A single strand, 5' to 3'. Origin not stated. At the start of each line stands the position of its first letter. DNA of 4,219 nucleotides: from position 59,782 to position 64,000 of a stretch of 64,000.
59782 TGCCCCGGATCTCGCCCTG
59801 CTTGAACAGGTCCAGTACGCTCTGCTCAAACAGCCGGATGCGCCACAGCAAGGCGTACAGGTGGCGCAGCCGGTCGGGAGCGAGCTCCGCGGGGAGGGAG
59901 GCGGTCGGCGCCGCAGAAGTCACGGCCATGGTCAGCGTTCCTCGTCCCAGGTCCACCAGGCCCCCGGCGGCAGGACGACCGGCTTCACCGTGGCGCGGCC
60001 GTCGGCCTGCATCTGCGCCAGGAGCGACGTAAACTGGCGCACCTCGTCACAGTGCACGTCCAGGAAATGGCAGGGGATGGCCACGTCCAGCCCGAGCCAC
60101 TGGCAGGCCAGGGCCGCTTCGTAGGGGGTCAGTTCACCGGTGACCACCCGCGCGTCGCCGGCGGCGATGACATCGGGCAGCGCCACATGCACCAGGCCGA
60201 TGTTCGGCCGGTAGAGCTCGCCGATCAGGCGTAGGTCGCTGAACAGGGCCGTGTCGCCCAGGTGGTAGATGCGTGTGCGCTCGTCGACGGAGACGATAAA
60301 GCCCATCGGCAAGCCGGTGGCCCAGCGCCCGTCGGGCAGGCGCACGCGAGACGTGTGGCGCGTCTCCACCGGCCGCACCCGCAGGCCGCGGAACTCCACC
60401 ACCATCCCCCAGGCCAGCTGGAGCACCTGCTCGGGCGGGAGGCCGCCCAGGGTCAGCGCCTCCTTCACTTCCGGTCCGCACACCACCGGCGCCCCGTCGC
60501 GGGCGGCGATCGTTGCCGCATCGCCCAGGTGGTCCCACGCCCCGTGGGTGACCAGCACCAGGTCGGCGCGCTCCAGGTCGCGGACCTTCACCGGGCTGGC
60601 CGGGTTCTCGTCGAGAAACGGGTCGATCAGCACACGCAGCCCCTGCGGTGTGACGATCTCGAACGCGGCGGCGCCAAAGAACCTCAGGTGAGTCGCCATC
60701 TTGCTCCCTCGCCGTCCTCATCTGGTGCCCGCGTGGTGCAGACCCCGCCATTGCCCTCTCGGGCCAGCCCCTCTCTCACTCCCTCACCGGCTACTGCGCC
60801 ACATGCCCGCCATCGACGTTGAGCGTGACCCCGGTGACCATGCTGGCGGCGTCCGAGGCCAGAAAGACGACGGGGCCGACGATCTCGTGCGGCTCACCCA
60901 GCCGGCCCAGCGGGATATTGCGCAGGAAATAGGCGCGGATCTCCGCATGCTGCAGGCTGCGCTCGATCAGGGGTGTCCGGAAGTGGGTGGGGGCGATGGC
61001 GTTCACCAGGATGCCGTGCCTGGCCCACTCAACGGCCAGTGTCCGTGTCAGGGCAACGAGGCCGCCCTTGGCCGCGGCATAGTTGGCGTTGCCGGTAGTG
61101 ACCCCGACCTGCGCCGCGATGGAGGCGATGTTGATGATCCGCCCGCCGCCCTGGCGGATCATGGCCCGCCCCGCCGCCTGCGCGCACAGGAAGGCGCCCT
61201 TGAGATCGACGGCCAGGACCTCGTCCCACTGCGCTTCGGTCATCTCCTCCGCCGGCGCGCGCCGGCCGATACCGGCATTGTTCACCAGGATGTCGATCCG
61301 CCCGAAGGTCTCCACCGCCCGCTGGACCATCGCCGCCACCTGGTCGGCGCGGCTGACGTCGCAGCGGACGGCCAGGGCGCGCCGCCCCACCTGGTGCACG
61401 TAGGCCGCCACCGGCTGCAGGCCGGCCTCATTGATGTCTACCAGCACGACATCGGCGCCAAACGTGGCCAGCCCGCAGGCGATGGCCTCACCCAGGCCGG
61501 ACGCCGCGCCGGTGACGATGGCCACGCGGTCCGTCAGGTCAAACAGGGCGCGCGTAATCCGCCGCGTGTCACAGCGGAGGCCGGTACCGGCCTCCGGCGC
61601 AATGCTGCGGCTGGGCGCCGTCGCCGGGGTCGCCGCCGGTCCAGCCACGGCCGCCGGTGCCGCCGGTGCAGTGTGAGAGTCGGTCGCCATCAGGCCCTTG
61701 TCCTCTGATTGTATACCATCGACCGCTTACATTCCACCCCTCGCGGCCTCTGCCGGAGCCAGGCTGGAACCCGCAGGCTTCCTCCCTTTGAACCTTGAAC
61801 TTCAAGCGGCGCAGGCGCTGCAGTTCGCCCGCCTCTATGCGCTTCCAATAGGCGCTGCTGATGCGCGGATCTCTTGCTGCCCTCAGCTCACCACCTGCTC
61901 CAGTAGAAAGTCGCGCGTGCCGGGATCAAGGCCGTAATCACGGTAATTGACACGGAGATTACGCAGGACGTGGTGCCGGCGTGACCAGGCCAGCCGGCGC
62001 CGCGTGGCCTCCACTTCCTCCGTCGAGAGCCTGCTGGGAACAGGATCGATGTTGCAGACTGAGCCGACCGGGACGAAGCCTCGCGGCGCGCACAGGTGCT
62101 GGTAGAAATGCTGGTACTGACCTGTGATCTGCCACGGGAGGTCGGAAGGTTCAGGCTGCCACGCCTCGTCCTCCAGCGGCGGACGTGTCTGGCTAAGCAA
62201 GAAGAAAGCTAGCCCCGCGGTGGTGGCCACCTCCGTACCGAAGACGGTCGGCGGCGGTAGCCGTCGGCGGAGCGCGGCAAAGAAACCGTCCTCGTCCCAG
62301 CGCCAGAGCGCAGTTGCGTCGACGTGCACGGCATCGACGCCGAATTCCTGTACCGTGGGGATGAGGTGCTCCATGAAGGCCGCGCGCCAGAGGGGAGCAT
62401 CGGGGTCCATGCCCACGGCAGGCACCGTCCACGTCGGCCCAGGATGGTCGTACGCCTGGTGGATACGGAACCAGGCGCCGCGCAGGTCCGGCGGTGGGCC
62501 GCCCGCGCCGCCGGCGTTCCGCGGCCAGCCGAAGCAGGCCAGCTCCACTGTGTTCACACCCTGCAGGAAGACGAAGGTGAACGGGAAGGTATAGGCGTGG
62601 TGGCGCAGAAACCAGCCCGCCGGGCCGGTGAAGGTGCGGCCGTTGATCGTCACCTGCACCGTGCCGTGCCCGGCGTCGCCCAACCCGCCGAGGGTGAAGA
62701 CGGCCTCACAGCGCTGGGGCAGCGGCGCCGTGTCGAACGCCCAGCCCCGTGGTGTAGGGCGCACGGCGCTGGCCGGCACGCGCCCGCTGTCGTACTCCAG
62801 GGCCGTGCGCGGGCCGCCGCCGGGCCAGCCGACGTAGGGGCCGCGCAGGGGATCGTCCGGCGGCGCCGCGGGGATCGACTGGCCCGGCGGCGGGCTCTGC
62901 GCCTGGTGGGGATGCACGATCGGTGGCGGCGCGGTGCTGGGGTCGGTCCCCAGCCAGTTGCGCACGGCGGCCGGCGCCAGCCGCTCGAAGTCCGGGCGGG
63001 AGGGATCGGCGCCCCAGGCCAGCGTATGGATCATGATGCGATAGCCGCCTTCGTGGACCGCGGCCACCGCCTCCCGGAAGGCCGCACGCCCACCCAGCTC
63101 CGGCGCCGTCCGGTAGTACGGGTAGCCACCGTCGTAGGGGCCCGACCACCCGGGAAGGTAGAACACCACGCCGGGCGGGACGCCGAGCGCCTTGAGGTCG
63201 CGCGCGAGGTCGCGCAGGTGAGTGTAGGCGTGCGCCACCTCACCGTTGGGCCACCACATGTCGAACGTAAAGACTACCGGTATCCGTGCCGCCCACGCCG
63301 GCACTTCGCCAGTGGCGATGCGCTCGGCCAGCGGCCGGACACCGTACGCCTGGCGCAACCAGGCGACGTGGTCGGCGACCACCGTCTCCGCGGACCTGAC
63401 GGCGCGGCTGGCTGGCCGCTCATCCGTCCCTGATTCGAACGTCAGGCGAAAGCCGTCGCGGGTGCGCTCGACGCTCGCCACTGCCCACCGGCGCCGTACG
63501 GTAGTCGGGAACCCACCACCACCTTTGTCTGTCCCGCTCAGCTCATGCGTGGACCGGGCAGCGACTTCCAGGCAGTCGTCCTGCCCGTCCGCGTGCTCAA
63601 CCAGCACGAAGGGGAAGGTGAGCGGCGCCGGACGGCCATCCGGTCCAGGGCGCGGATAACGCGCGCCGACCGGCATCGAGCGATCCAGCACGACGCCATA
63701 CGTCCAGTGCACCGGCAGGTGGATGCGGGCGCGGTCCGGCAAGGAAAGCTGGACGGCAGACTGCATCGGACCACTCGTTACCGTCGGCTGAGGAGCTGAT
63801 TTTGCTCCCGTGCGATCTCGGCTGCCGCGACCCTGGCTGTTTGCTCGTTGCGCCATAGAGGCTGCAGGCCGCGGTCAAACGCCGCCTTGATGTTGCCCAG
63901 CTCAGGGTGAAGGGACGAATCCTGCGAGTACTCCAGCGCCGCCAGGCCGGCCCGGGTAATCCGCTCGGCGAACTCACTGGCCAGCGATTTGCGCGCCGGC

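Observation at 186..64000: Seven family-1 ABC substrate-binding protein genes and not a single ABC permease or ATPase gene in 64 kb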

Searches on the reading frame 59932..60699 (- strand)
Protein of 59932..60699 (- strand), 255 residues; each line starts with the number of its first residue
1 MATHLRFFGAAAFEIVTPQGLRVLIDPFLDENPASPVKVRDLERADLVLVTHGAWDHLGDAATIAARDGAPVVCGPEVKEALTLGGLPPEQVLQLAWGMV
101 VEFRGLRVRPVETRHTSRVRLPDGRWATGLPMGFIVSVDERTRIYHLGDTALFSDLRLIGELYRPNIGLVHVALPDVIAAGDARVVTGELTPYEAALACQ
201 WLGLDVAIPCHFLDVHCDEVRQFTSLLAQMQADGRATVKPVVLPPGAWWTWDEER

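Call 14: search_protein_families(library=pfam, proteins=[window:59932-60699:-], max_evalue=0.01)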
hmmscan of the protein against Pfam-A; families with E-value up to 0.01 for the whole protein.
window:59932-60699:- (255 aa): 3 families
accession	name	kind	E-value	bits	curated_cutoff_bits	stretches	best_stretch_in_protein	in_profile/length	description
PF12706.13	Lactamase_B_2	-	2.4e-26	93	27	1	22-212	2-200/200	Beta-lactamase superfamily domain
PF13483.12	Lactamase_B_3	-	1.4e-13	51.6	24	1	5-192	2-153/160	Beta-lactamase superfamily domain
PF00753.33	Lactamase_B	-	3.4e-08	34.1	22.7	1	18-119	13-120/196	Metallo-beta-lactamase superfamily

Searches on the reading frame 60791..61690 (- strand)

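Call 14: search_protein_families(library=pfam, proteins=[window:60791-61690:-], max_evalue=0.01)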
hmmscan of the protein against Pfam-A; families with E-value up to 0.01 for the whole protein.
window:60791-61690:- (299 aa): 3 families
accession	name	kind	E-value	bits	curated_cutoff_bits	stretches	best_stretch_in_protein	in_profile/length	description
PF13561.12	adh_short_C2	-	1.5e-69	234.6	27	1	61-295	1-234/236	Enoyl-(Acyl carrier protein) reductase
PF00106.31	adh_short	-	6.1e-58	196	26.6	1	55-245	1-190/195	short chain dehydrogenase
PF08659.16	KR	-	7.3e-15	55.8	22.6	1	58-216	4-161/180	KR domain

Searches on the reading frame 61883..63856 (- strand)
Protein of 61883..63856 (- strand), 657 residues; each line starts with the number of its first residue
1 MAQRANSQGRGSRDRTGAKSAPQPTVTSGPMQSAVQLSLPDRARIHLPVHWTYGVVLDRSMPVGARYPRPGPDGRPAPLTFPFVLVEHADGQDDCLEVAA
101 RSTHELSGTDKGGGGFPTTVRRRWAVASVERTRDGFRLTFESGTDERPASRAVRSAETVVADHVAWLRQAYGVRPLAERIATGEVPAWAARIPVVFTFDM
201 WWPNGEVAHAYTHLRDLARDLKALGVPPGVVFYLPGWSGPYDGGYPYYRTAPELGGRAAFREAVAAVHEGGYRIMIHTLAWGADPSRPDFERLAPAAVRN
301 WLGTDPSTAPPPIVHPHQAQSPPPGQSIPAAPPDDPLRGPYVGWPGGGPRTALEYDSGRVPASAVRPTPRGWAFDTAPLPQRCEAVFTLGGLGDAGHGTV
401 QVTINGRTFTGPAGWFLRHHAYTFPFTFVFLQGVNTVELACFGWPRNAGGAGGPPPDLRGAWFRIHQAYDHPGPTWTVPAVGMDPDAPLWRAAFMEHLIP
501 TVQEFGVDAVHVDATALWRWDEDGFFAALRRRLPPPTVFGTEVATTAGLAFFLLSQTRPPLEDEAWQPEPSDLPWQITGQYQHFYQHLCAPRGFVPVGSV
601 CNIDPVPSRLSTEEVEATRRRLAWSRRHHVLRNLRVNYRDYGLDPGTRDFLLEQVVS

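Call 14: search_protein_families(library=pfam, proteins=[window:61883-63856:-], max_evalue=0.01)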
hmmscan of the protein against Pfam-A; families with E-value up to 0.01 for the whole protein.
window:61883-63856:- (657 aa): 1 family
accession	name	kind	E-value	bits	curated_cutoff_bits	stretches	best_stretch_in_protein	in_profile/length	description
PF19773.5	DUF6259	-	5.8e-06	26.1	28.7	1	176-297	34-146/300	Domain of unknown function (DUF6259)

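Call 53: search_protein_families(library=ncbifam, proteins=[window:61883-63856:-], max_evalue=0.001)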
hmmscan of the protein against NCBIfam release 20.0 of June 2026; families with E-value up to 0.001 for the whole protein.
window:61883-63856:- (657 aa): 0 families

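Call 61: find_homologous_proteins(query=window:61883-63766:-, max_evalue=1e-10)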
Query window:61883-63766:- (627 aa): 15 proteins with E <= 1e-10 among 8000 candidates.
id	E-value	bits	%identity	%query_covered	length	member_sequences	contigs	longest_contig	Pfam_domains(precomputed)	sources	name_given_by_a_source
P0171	0.0e+0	1481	100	100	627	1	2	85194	-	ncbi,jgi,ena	jgi:hypothetical protein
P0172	0.0e+0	1056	72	100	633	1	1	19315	PF19773.6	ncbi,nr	ncbi:MAG: hypothetical protein HY332_24010 [Chloroflexi bacterium]|nr:hypothetical protein [Chlorofl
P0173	1.4e-286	971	66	100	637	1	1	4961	PF19773.6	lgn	-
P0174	1.3e-275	934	65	100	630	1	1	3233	PF19773.6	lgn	-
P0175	1.0e-273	928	65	99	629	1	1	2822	PF19773.6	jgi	jgi:hypothetical protein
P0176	5.3e-223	761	55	100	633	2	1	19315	PF19773.6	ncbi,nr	ncbi:MAG: hypothetical protein HY332_24030 [Chloroflexi bacterium]|nr:hypothetical protein [Chlorofl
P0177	6.9e-214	730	52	100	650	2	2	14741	PF19773.6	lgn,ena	-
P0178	1.4e-210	720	53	100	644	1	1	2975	PF19773.6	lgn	-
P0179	1.2e-209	717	51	100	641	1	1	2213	PF19773.6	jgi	jgi:hypothetical protein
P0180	5.9e-201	688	54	100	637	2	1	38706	PF19773.6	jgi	jgi:hypothetical protein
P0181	4.9e-198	678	50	100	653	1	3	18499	PF19773.6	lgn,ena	-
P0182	9.6e-190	651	48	100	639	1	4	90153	PF19773.6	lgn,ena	-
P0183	5.0e-181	622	55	78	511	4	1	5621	-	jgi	jgi:hypothetical protein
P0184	3.7e-176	606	49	100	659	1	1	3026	PF19773.6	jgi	jgi:hypothetical protein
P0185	1.4e-62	230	34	83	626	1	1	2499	PF19773.6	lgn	-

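Call 70: predict_structure(alignment_id=A2)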
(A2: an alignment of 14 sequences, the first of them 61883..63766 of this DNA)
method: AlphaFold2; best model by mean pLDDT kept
length: 627 residues; sequences in the alignment: 14
mean_pLDDT: 81.2   pTM: 0.82
mean pLDDT of the five models: 81.2, 79.6, 78.7, 77.5, 75.3
residues with pLDDT >= 90: 211; 70-90: 289; 50-70: 109; < 50: 18
segments of 3 or more residues with pLDDT < 50: 418-422, 565-570
pLDDT, mean of each block of 10 residues (from residue 1): 83 92 92 86 72 86 83 72 54 86 94 88 92 94 92 92 88 70 94 95 80 76 89 97 90 81 83 59 60 71 78 66 89 81 89 89 80 87 85 87 90 56 61 90 61 83 89 93 70 81 89 83 82 73 93 80 49 55 77 85 82 83 88
secondary structure, 60 per line:
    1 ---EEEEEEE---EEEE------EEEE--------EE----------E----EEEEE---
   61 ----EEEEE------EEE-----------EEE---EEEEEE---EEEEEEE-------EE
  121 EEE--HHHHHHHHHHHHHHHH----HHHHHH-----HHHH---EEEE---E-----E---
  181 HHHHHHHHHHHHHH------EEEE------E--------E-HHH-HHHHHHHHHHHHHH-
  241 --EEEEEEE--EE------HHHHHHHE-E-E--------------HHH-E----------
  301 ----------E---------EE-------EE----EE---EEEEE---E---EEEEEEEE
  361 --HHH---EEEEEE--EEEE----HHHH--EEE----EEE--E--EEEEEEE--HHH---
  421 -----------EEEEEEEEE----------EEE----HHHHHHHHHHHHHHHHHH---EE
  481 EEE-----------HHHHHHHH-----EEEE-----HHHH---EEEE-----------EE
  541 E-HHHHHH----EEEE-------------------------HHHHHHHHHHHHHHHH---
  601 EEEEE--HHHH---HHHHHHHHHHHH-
elements in order: E4-10 E14-17 E24-27 E53-57 E65-69 E76-78 E90-92 E96-101 E105-111 E119-123 H126-141 H146-151 H157-160 E164-167 H181-194 E201-204 H226-239 E243-249 H260-266 E341-345 E353-360 E369-374 E377-380 H385-388 E391-393 E398-400 E406-412 E432-440 E451-453 H458-475 E479-483 H495-502 E508-511 H517-520 E524-527 E539-541 H543-548 E553-556 H582-597 E601-605 H608-611 H615-626
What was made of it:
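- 61883..63766 (-): DUF6259 paralog b, a putative GH129-like glycosidase, directly downstream of SBP7. AF2 pLDDT 81.2 (call 70).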

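Call 72: fold_search(model_id=the predicted structure, library=pdb)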
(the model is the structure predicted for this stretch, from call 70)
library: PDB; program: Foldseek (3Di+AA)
matches with E <= 10: 1533; with E <= 0.001: 194
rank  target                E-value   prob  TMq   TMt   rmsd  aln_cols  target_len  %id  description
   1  5opq_D                8.8e-11  1.00  0.43  0.41  12.8       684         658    9  A 3,6-anhydro-D-galactosidase produced by Zobellia galactanivorans. This is an exo-lytic enzyme that hydrolyzes termin (released 2017-11-29)
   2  5opq_A                1.5e-10  1.00  0.46  0.44   8.0       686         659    9  A 3,6-anhydro-D-galactosidase produced by Zobellia galactanivorans. This is an exo-lytic enzyme that hydrolyzes termin (released 2017-11-29)
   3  8rzk_A                1.8e-10  1.00  0.44  0.42  12.5       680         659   10  The Michaelis complex of ZgGH129 D486N from Zobellia galactanivorans with neo-b/k-oligo-carrageenan tetrasaccharide (b (released 2024-07-31)
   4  5wzr_A                2.9e-10  1.00  0.42  0.42   7.4       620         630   10  Alpha-N-acetylgalactosaminidase NagBb from Bifidobacterium bifidum - Gal-NHAc-DNJ complex (released 2017-06-07)
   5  5wzp_A                3.4e-10  1.00  0.30  0.31   5.5       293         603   16  Alpha-N-acetylgalactosaminidase NagBb from Bifidobacterium bifidum - ligand free (released 2017-06-07)
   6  5wzp_B                5.2e-10  1.00  0.42  0.43   8.7       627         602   11  Alpha-N-acetylgalactosaminidase NagBb from Bifidobacterium bifidum - ligand free (released 2017-06-07)
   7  5wzn_B                1.0e-09  1.00  0.40  0.41   9.0       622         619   11  Alpha-N-acetylgalactosaminidase NagBb from Bifidobacterium bifidum - GalNAc complex (released 2017-06-07)
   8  5wzr_B                1.2e-09  1.00  0.31  0.31   5.5       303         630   16  Alpha-N-acetylgalactosaminidase NagBb from Bifidobacterium bifidum - Gal-NHAc-DNJ complex (released 2017-06-07)
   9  5wzn_A                1.4e-09  1.00  0.42  0.42   9.1       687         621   10  Alpha-N-acetylgalactosaminidase NagBb from Bifidobacterium bifidum - GalNAc complex (released 2017-06-07)
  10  5wzq_A                1.5e-09  1.00  0.41  0.42   9.3       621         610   11  Alpha-N-acetylgalactosaminidase NagBb from Bifidobacterium bifidum - quadruple mutant (released 2017-06-07)
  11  5wzq_B                3.9e-09  1.00  0.31  0.32   5.0       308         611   15  Alpha-N-acetylgalactosaminidase NagBb from Bifidobacterium bifidum - quadruple mutant (released 2017-06-07)
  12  3wnp_A                1.0e-07  0.99  0.14  0.13  21.4       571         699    8  D308A, F268V, D469Y, A513V, and Y515S quintuple mutant of Bacillus circulans T-3040 cycloisomaltooligosaccharide gluca (released 2014-02-05)
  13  8j52_B                1.2e-07  1.00  0.25  0.30   7.1       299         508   16  Crystal structure of Flavihumibacter petaseus GH31 alpha-galactosidase mutant D304A in complex with alpha-1,4-galactob (released 2023-07-26)
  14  3k8l_B                2.0e-07  1.00  0.24  0.23  16.3       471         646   10  Crystal structure of SusG-D498N mutant with maltoheptaose (released 2010-03-02)
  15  3k8k_B                2.1e-07  1.00  0.25  0.24  16.4       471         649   10  Crystal structure of SusG (released 2010-03-02)
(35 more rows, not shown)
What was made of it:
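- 61883..63766 (-): Foldseek top hits are ZgGH129 3,6-anhydro-D-galactosidase and NagBb, E about 1e-10, TM 0.42-0.46, followed by GH31 and GH36 (call 72).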
